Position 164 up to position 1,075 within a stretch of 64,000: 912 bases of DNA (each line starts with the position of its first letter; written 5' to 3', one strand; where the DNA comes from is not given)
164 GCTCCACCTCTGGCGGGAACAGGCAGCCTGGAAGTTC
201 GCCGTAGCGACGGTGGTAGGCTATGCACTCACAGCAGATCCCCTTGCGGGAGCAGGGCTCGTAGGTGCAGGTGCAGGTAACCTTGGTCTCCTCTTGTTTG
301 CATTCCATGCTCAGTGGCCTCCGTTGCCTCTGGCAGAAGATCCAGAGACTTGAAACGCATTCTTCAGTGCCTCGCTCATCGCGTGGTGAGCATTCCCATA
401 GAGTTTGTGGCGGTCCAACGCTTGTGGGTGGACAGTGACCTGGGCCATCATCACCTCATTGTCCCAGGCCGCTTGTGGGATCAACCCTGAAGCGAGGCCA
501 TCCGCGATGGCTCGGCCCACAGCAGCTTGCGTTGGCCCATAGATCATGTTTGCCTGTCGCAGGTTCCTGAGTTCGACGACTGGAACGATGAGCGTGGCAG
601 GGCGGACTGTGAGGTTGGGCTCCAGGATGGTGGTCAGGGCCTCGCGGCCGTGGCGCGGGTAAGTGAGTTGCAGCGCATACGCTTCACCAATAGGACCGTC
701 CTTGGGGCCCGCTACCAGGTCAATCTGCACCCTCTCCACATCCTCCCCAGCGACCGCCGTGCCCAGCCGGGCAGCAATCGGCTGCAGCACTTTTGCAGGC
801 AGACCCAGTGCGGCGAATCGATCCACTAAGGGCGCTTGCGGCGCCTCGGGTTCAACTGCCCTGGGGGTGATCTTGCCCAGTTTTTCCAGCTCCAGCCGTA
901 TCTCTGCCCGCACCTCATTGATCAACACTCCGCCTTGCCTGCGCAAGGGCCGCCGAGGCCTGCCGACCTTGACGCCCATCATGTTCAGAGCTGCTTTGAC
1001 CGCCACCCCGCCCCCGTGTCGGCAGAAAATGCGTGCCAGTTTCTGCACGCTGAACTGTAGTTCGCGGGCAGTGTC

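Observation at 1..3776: DHDPS-like aldolase fused to a formaldehyde-activating-enzyme-like domain, within a cluster of C-C lyases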

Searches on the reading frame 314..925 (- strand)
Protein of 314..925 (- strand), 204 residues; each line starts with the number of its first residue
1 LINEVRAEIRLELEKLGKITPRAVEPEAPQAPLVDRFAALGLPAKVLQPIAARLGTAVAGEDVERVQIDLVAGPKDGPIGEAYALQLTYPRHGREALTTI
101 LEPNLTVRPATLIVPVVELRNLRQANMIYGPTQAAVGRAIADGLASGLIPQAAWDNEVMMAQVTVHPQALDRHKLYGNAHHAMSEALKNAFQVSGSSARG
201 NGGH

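Call 8: find_homologous_proteins(query=window:314-925:-, max_evalue=0.001)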
Query seq(204 aa) (204 aa): 201 proteins with E <= 0.001 among 1413 candidates; the best 120 are listed.
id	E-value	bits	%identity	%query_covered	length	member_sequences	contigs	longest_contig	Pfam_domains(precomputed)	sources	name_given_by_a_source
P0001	1.0e-83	298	70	100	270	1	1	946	PF00701.29,PF08714.18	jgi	jgi:formaldehyde-activating enzyme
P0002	2.8e-82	294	74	94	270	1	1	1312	PF00701.29,PF08714.18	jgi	jgi:formaldehyde-activating enzyme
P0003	2.1e-81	291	72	94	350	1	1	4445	PF00701.29,PF08714.18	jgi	-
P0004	3.1e-75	271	69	94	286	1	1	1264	PF00701.29,PF08714.18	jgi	jgi:5,6,7,8-tetrahydromethanopterin hydro-lyase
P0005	8.9e-75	269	69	94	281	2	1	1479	PF00701.29,PF08714.18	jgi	jgi:5,6,7,8-tetrahydromethanopterin hydro-lyase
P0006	4.4e-73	264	64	94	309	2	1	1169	PF00701.29,PF08714.18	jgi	-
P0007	7.4e-73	263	73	84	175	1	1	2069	PF08714.18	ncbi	ncbi:MAG: formaldehyde-activating enzyme, partial [Anaerolineae bacterium]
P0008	1.3e-70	256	65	96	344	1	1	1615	PF00701.29,PF08714.18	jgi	jgi:5,6,7,8-tetrahydromethanopterin hydro-lyase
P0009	2.3e-67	245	83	68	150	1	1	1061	PF08714.18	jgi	-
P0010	4.5e-66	241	61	94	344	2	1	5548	PF00701.29,PF08714.18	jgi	jgi:formaldehyde-activating enzyme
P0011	4.5e-65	238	68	84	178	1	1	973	PF08714.18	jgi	jgi:formaldehyde-activating enzyme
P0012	4.9e-65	237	64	89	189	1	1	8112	PF08714.18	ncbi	ncbi:MAG: formaldehyde-activating enzyme, partial [Anaerolineae bacterium]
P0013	6.0e-65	237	62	94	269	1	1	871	PF00701.29,PF08714.18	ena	-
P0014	9.1e-65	236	58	94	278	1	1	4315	PF00701.29,PF08714.18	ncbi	-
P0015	1.5e-64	236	59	94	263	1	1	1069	PF08714.18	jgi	-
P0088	9.5e-57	210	56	94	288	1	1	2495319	PF00701.29,PF08714.18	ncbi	ncbi:MAG: formaldehyde-activating enzyme, partial [Thermoplasmata archaeon]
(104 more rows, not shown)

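Call 12: find_related_loci(query=A1, collection=genome_contigs, flank=10000)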
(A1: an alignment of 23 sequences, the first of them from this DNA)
Query A1 (204 aa) in genome_contigs; peptide patterns used: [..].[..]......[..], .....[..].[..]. (x = any residue, [..] = any of these).
224 stretches matched a pattern; 198 encode a relative of the query (tblastn E <= 1e-3); the best 80 are kept; 80 distinct loci.
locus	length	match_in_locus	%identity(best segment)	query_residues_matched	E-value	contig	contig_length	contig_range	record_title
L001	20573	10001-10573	77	1-191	4e-93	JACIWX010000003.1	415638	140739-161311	MAG: Chloroflexota bacterium isolate MAG-37 Chloroflexota_E3_bin22_Scaffold_3, whole genome shotgun sequence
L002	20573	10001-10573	75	1-191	1e-92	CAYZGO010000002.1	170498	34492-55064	MAG TPA_asm: uncultured Anaerolineales bacterium isolate binchicken_co100_350 genome assembly, contig: NODE_48_length_17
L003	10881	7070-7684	71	1-204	1e-89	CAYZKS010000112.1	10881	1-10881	MAG TPA_asm: uncultured Anaerolineales bacterium isolate SRP098346_co1_3 genome assembly, contig: NODE_7592_length_10881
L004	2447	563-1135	74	1-191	1e-90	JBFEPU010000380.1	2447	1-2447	MAG: Anaerolineae bacterium isolate Mix_mud05.2021.03.19 k141_1965280_length_2447_cov_17.1722, whole genome shotgun sequ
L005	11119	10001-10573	69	1-191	1e-79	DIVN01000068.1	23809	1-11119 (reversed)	MAG TPA_asm: Anaerolineales bacterium UBA6131 UBA6131_contig_40507, whole genome shotgun sequence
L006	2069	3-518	73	21-192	1e-81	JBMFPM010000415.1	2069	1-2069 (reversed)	MAG: Anaerolineae bacterium isolate KM4338-63 NODE_24140_length_2069_cov_2.700596, whole genome shotgun sequence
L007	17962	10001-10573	63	1-191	9e-76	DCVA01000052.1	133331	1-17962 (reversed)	MAG TPA_asm: Anaerolineales bacterium UBA2200 UBA2200_contig_1587, whole genome shotgun sequence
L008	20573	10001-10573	64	1-191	8e-75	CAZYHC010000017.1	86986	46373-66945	MAG TPA_asm: uncultured Anaerolineales bacterium isolate binchicken_co294_99 genome assembly, contig: NODE_500_length_86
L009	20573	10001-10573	63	1-191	7e-74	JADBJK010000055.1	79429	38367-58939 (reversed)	MAG: Chloroflexota bacterium isolate Tumba.bins.16 NODE_466_length_79429_cov_123.229, whole genome shotgun sequence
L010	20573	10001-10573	61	1-191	9e-74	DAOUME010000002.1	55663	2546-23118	MAG TPA_asm: Anaerolineae bacterium isolate W31_79 k127_142368, whole genome shotgun sequence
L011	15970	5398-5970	66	1-191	2e-73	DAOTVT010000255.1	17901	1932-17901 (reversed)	MAG TPA_asm: Anaerolineae bacterium isolate H111_75 k127_248884, whole genome shotgun sequence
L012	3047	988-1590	59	1-201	2e-73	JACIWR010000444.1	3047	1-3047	MAG: Anaerolineae bacterium isolate MAG-31 Anaerolineae_A3_bin18_Scaffold_444, whole genome shotgun sequence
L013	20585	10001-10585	60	1-195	3e-72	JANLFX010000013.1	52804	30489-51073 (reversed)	MAG: Anaerolineae bacterium isolate A05DMB24 NODE_13_length_52804_cov_10.248142, whole genome shotgun sequence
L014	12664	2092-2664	64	1-191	3e-72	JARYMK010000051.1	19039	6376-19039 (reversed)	MAG: Anaerolineae bacterium isolate A05DMB-I-30 NODE_51_length_19039_cov_4.441462, whole genome shotgun sequence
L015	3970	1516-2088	60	1-191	6e-72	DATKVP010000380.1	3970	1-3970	MAG TPA_asm: Anaerolineae bacterium isolate SMAG_U14136 k141_2552936, whole genome shotgun sequence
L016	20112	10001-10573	61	1-191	1e-71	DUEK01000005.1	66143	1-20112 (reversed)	MAG TPA_asm: Thermoflexia bacterium isolate G79 Contig5, whole genome shotgun sequence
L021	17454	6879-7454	58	1-192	1e-70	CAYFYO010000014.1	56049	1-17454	MAG TPA_asm: uncultured Thermodesulfobacteriota bacterium isolate ERP108616_co2_127 genome assembly, contig: NODE_565_le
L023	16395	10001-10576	58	1-192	1e-70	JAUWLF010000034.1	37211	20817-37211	MAG: Chloroflexota bacterium isolate CSMAG_2365 CSMAG_2365_k141_1503878_length_37211_cov_25.0000, whole genome shotgun s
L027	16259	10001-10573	61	1-191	3e-70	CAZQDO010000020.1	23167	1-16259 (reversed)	MAG TPA_asm: uncultured Anaerolineae bacterium isolate binchicken_co338_52 genome assembly, contig: NODE_433_length_2316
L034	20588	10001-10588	58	1-196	5e-69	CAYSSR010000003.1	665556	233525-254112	MAG TPA_asm: uncultured Anaerolineales bacterium isolate binchicken_co178_113 genome assembly, contig: NODE_10_length_66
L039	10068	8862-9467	55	1-202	9e-69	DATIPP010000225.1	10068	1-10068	MAG TPA_asm: Gammaproteobacteria bacterium isolate SMAG_U15853 k141_9902, whole genome shotgun sequence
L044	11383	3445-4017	61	1-191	2e-68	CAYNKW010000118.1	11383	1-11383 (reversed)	MAG TPA_asm: uncultured Anaerolineae bacterium isolate SRP068000_co1_68 genome assembly, contig: NODE_10400_length_11383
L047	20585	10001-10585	55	1-195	3e-68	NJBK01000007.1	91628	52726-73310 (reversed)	MAG: Chloroflexi bacterium B3_Chlor 126, whole genome shotgun sequence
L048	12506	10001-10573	59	1-191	3e-68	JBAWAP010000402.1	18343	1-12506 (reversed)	MAG: Anaerolineae bacterium isolate MFD04381_ilm_asm_bin11 k127_49168, whole genome shotgun sequence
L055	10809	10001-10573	57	1-191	2e-67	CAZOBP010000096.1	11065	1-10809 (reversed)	MAG TPA_asm: uncultured Anaerolineales bacterium isolate binchicken_co228_446 genome assembly, contig: NODE_8910_length_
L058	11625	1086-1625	64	1-180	6e-67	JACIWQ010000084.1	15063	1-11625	MAG: Thermoflexales bacterium isolate MAG-30 Thermoflexales_E3_bin20_Scaffold_84, whole genome shotgun sequence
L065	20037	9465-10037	59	1-191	6e-66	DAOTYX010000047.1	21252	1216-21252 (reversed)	MAG TPA_asm: Anaerolineae bacterium isolate H33_443 k95_1894352, whole genome shotgun sequence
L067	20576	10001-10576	59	1-191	6e-66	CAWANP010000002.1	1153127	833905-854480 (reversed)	MAG: uncultured Chloroflexia bacterium isolate MFD03804.bin.1.93 genome assembly, contig: contig_17551, whole genome sho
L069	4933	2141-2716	57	1-192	1e-65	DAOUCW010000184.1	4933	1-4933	MAG TPA_asm: Anaerolineae bacterium isolate H87_871 29538, whole genome shotgun sequence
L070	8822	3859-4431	58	1-191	9e-66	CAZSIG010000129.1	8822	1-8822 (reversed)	MAG TPA_asm: uncultured Anaerolineales bacterium isolate binchicken_co15_120 genome assembly, contig: NODE_6367_length_8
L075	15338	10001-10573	60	1-191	3e-65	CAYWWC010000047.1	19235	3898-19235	MAG TPA_asm: uncultured Anaerolineae bacterium isolate SRP077602_co7_465 genome assembly, contig: NODE_14139_length_1923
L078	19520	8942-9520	60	1-191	2e-65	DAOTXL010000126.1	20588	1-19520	MAG TPA_asm: Anaerolineae bacterium isolate H21_249 k133_2586359, whole genome shotgun sequence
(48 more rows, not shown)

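Call 17: search_protein_families(library=pfam, proteins=[L078:6781-8049:+, L055:7538-8785:+, L067:12808-13299:+, L010:12926-13588:+, L023:13594-14643:+, L047:14611-15189:+, L058:4637-5407:+, L034:6429-7376:+, L055:5827-6462:+, L027:10880-12424:+], max_evalue=0.001)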
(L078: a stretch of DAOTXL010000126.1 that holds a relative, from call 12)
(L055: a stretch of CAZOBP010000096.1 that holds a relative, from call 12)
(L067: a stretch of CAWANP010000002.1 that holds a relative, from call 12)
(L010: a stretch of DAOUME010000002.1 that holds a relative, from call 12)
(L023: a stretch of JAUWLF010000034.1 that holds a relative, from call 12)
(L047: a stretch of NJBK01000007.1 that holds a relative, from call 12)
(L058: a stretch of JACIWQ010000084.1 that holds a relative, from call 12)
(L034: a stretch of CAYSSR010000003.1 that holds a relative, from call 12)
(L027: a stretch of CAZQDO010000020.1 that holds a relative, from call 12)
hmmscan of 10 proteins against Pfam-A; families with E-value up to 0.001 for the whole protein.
L078:6781-8049:+ (422 aa): 0 families

L055:7538-8785:+ (415 aa): 0 families

L067:12808-13299:+ (163 aa): 1 family
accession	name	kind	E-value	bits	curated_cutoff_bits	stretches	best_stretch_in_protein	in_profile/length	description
PF00293.34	NUDIX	-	7.1e-16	58.9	21.1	1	12-139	5-131/134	NUDIX domain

L010:12926-13588:+ (220 aa): 1 family
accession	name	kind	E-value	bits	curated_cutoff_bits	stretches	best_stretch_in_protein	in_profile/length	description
PF01161.25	PBP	-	4.1e-34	118.3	24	1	83-217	2-135/135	Phosphatidylethanolamine-binding protein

L023:13594-14643:+ (349 aa): 2 families
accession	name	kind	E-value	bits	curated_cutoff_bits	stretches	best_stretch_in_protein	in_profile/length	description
PF01628.27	HrcA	-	5.4e-37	128.3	22.2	1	115-328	2-213/215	HrcA protein C terminal domain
PF01726.22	LexA_DNA_bind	-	0.00031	20.9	23.7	0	11-66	3-57/65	LexA DNA binding domain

L047:14611-15189:+ (192 aa): 1 family
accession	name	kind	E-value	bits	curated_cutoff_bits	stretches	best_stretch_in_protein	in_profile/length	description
PF01025.24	GrpE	-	2.9e-41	141.3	25.8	1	19-180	6-164/165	GrpE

L058:4637-5407:+ (256 aa): 5 families
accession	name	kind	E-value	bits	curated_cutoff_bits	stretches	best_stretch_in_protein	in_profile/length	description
PF00005.33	ABC_tran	-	2.9e-39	135.2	25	1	18-174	1-137/137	ABC transporter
PF13304.12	AAA_21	-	1.3e-07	32.4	27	0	31-54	2-25/304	AAA domain, putative AbiEii toxin, Type IV TA system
PF13191.12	AAA_16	-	4.8e-05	24.4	32.6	1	26-67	20-63/167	AAA ATPase domain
PF13555.12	AAA_29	-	0.00012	22.2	27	1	23-62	17-55/61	P-loop containing region of AAA domain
PF13401.12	AAA_22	-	0.00016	22.5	27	1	29-86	6-59/130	AAA domain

L034:6429-7376:+ (315 aa): 0 families

L055:5827-6462:+ (211 aa): 0 families

L027:10880-12424:+ (514 aa): 2 families
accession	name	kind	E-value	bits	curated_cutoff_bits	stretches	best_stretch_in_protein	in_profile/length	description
PF00701.28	DHDPS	-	4.6e-76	255.8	22.1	1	32-312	2-282/289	Dihydrodipicolinate synthetase family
PF08714.17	Fae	-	6.9e-33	114.3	27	1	358-510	1-158/159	Formaldehyde-activating enzyme (Fae)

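Call 25: search_solved_structures(query=window:314-832:-, max_evalue=0.01, show_alignments=3)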
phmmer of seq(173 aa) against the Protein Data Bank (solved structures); distinct sequences matched with E-value up to 0.01: 2.
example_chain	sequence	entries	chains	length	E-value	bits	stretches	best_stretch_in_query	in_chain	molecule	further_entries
1y5y_A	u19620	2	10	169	1.7e-18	70.7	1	21-157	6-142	Formaldehyde-activating enzyme fae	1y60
8ub7_B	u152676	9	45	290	5.4e-18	69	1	21-157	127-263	Avd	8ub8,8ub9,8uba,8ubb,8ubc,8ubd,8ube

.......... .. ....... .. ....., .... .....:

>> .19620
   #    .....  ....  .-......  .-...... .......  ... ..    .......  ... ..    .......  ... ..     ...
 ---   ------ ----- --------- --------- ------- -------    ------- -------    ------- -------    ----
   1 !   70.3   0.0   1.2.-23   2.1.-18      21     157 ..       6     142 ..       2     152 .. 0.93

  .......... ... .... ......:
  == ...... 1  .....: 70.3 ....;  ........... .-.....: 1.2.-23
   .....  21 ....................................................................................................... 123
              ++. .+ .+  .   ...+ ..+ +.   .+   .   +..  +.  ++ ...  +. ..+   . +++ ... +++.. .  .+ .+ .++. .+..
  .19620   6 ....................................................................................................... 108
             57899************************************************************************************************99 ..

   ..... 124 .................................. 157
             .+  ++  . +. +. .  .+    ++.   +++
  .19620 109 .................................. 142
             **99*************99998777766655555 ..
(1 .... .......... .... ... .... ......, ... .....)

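Call 46: search_protein_families(library=pfam, proteins=[L044:837-2216:+, L048:7927-9054:+, L003:4942-6129:+, L016:7917-9140:+, L039:6759-7970:+, L069:1-1176:+, L070:1628-2791:+, L021:4549-5997:+, L075:7362-8750:+, L065:7750-8556:+], max_evalue=0.001)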
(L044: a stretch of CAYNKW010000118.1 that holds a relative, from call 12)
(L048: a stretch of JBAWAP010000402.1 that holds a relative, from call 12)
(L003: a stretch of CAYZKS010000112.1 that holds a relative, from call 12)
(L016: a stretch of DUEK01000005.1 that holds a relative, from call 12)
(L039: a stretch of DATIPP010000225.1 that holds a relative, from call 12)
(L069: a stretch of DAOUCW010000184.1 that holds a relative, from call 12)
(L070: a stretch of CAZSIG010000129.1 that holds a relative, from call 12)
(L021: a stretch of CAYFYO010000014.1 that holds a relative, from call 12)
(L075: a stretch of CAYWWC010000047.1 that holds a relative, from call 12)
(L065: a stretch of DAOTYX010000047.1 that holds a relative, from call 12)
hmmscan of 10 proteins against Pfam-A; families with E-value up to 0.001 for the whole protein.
L044:837-2216:+ (459 aa): 8 families
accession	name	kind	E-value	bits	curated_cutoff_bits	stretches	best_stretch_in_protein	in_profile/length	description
PF00027.35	cNMP_binding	-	3.4e-48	162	27.5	2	168-251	2-86/89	Cyclic nucleotide-binding domain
PF12838.12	Fer4_7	-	1.3e-09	38.8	27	2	376-443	2-52/52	4Fe-4S dicluster domain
PF13187.11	Fer4_9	-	1.7e-06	28.3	27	2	344-390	2-51/52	4Fe-4S dicluster domain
PF14697.11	Fer4_21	-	3.5e-06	27.5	35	1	344-393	8-59/59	4Fe-4S dicluster domain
PF12837.12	Fer4_6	-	2.7e-05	24.3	25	1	370-390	3-23/24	4Fe-4S binding domain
PF00037.32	Fer4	-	3.7e-05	23.8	21.1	0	375-391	7-23/24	4Fe-4S binding domain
PF13484.11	Fer4_16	-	7.1e-05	24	30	0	376-394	2-20/66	4Fe-4S double cluster binding domain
PF13247.11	Fer4_11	-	0.0004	21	26.2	0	343-392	9-60/100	4Fe-4S dicluster domain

L048:7927-9054:+ (375 aa): 4 families
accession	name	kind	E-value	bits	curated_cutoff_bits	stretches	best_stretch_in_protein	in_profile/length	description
PF13506.12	Glyco_transf_21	-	7.6e-48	162.7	21.7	1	105-268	11-174/174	Glycosyl transferase family 21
PF13641.12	Glyco_tranf_2_3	-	4.5e-20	73.1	27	1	64-268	25-229/230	Glycosyltransferase like family 2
PF13632.12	Glyco_trans_2_3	-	2.8e-18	66.9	27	1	129-317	3-193/198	Glycosyl transferase family group 2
PF00535.33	Glycos_transf_2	-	9.7e-07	29.3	23.3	1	59-211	17-165/168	Glycosyl transferase family 2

L003:4942-6129:+ (395 aa): 3 families
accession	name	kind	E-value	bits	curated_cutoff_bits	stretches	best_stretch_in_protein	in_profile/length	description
PF01546.33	Peptidase_M20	-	2.1e-31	109.9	24.6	1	82-390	2-204/206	Peptidase family M20/M25/M40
PF07687.19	M20_dimer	-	2.6e-20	72.8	21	1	185-288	1-102/107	Peptidase dimerisation domain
PF04389.22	Peptidase_M28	-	1.9e-10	41.3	21.3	1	67-172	2-86/193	Peptidase family M28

L016:7917-9140:+ (407 aa): 2 families
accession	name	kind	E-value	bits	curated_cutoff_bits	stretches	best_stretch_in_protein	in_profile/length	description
PF16653.10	Sacchrp_dh_C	-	7.2e-39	134.9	31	1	143-389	1-262/265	Saccharopine dehydrogenase C-terminal domain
PF03435.24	Sacchrp_dh_NADP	-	4.1e-08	34.1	25.1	1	16-118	1-100/129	Saccharopine dehydrogenase NADP binding domain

L039:6759-7970:+ (403 aa): 1 family
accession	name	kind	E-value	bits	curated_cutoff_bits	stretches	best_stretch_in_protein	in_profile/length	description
PF20492.3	ERM_helical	-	0.0003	21.3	40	1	148-264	3-115/120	Ezrin/radixin/moesin, alpha-helical domain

L069:1-1176:+ (391 aa): 2 families
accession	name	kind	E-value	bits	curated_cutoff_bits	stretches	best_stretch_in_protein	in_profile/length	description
PF07748.19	Glyco_hydro_38C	-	4.3e-17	63.5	25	1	17-230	1-200/206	Glycosyl hydrolases family 38 C-terminal domain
PF17677.7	Glyco_hydro38C2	-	1.6e-15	57.4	22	1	314-384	2-71/72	Glycosyl hydrolases family 38 C-terminal beta sandwich domain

L070:1628-2791:+ (387 aa): 4 families
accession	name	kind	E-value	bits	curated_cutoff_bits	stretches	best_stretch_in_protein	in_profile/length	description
PF00155.27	Aminotran_1_2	-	3.3e-74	250.7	19.7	1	31-380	2-361/361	Aminotransferase class I and II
PF01053.26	Cys_Met_Meta_PP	-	1.5e-06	27.5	27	1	92-204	69-175/381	Cys/Met metabolism PLP-dependent enzyme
PF01041.23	DegT_DnrJ_EryC1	-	2.6e-06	27.4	19.8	1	102-202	51-145/360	DegT/DnrJ/EryC1/StrS aminotransferase family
PF01212.27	Beta_elim_lyase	-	2.1e-05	24.4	27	1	52-202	17-168/288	Beta-eliminating lyase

L021:4549-5997:+ (482 aa): 1 family
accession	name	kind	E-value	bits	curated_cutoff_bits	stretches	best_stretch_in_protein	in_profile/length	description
PF06253.16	MTTB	-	2.7e-90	303.2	25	1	11-476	28-493/500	Trimethylamine methyltransferase (MTTB)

L075:7362-8750:+ (462 aa): 0 families

L065:7750-8556:+ (268 aa): 3 families
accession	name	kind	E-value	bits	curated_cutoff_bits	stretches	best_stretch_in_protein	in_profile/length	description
PF01555.25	N6_N4_Mtase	-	1.5e-18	68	26.7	1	16-99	138-219/221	DNA methylase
PF13649.12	Methyltransf_25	-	3.7e-05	24.8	27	1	65-118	1-55/97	Methyltransferase domain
PF03602.21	Cons_hypoth95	-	7.2e-05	23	24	1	61-150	41-125/182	Conserved hypothetical protein 95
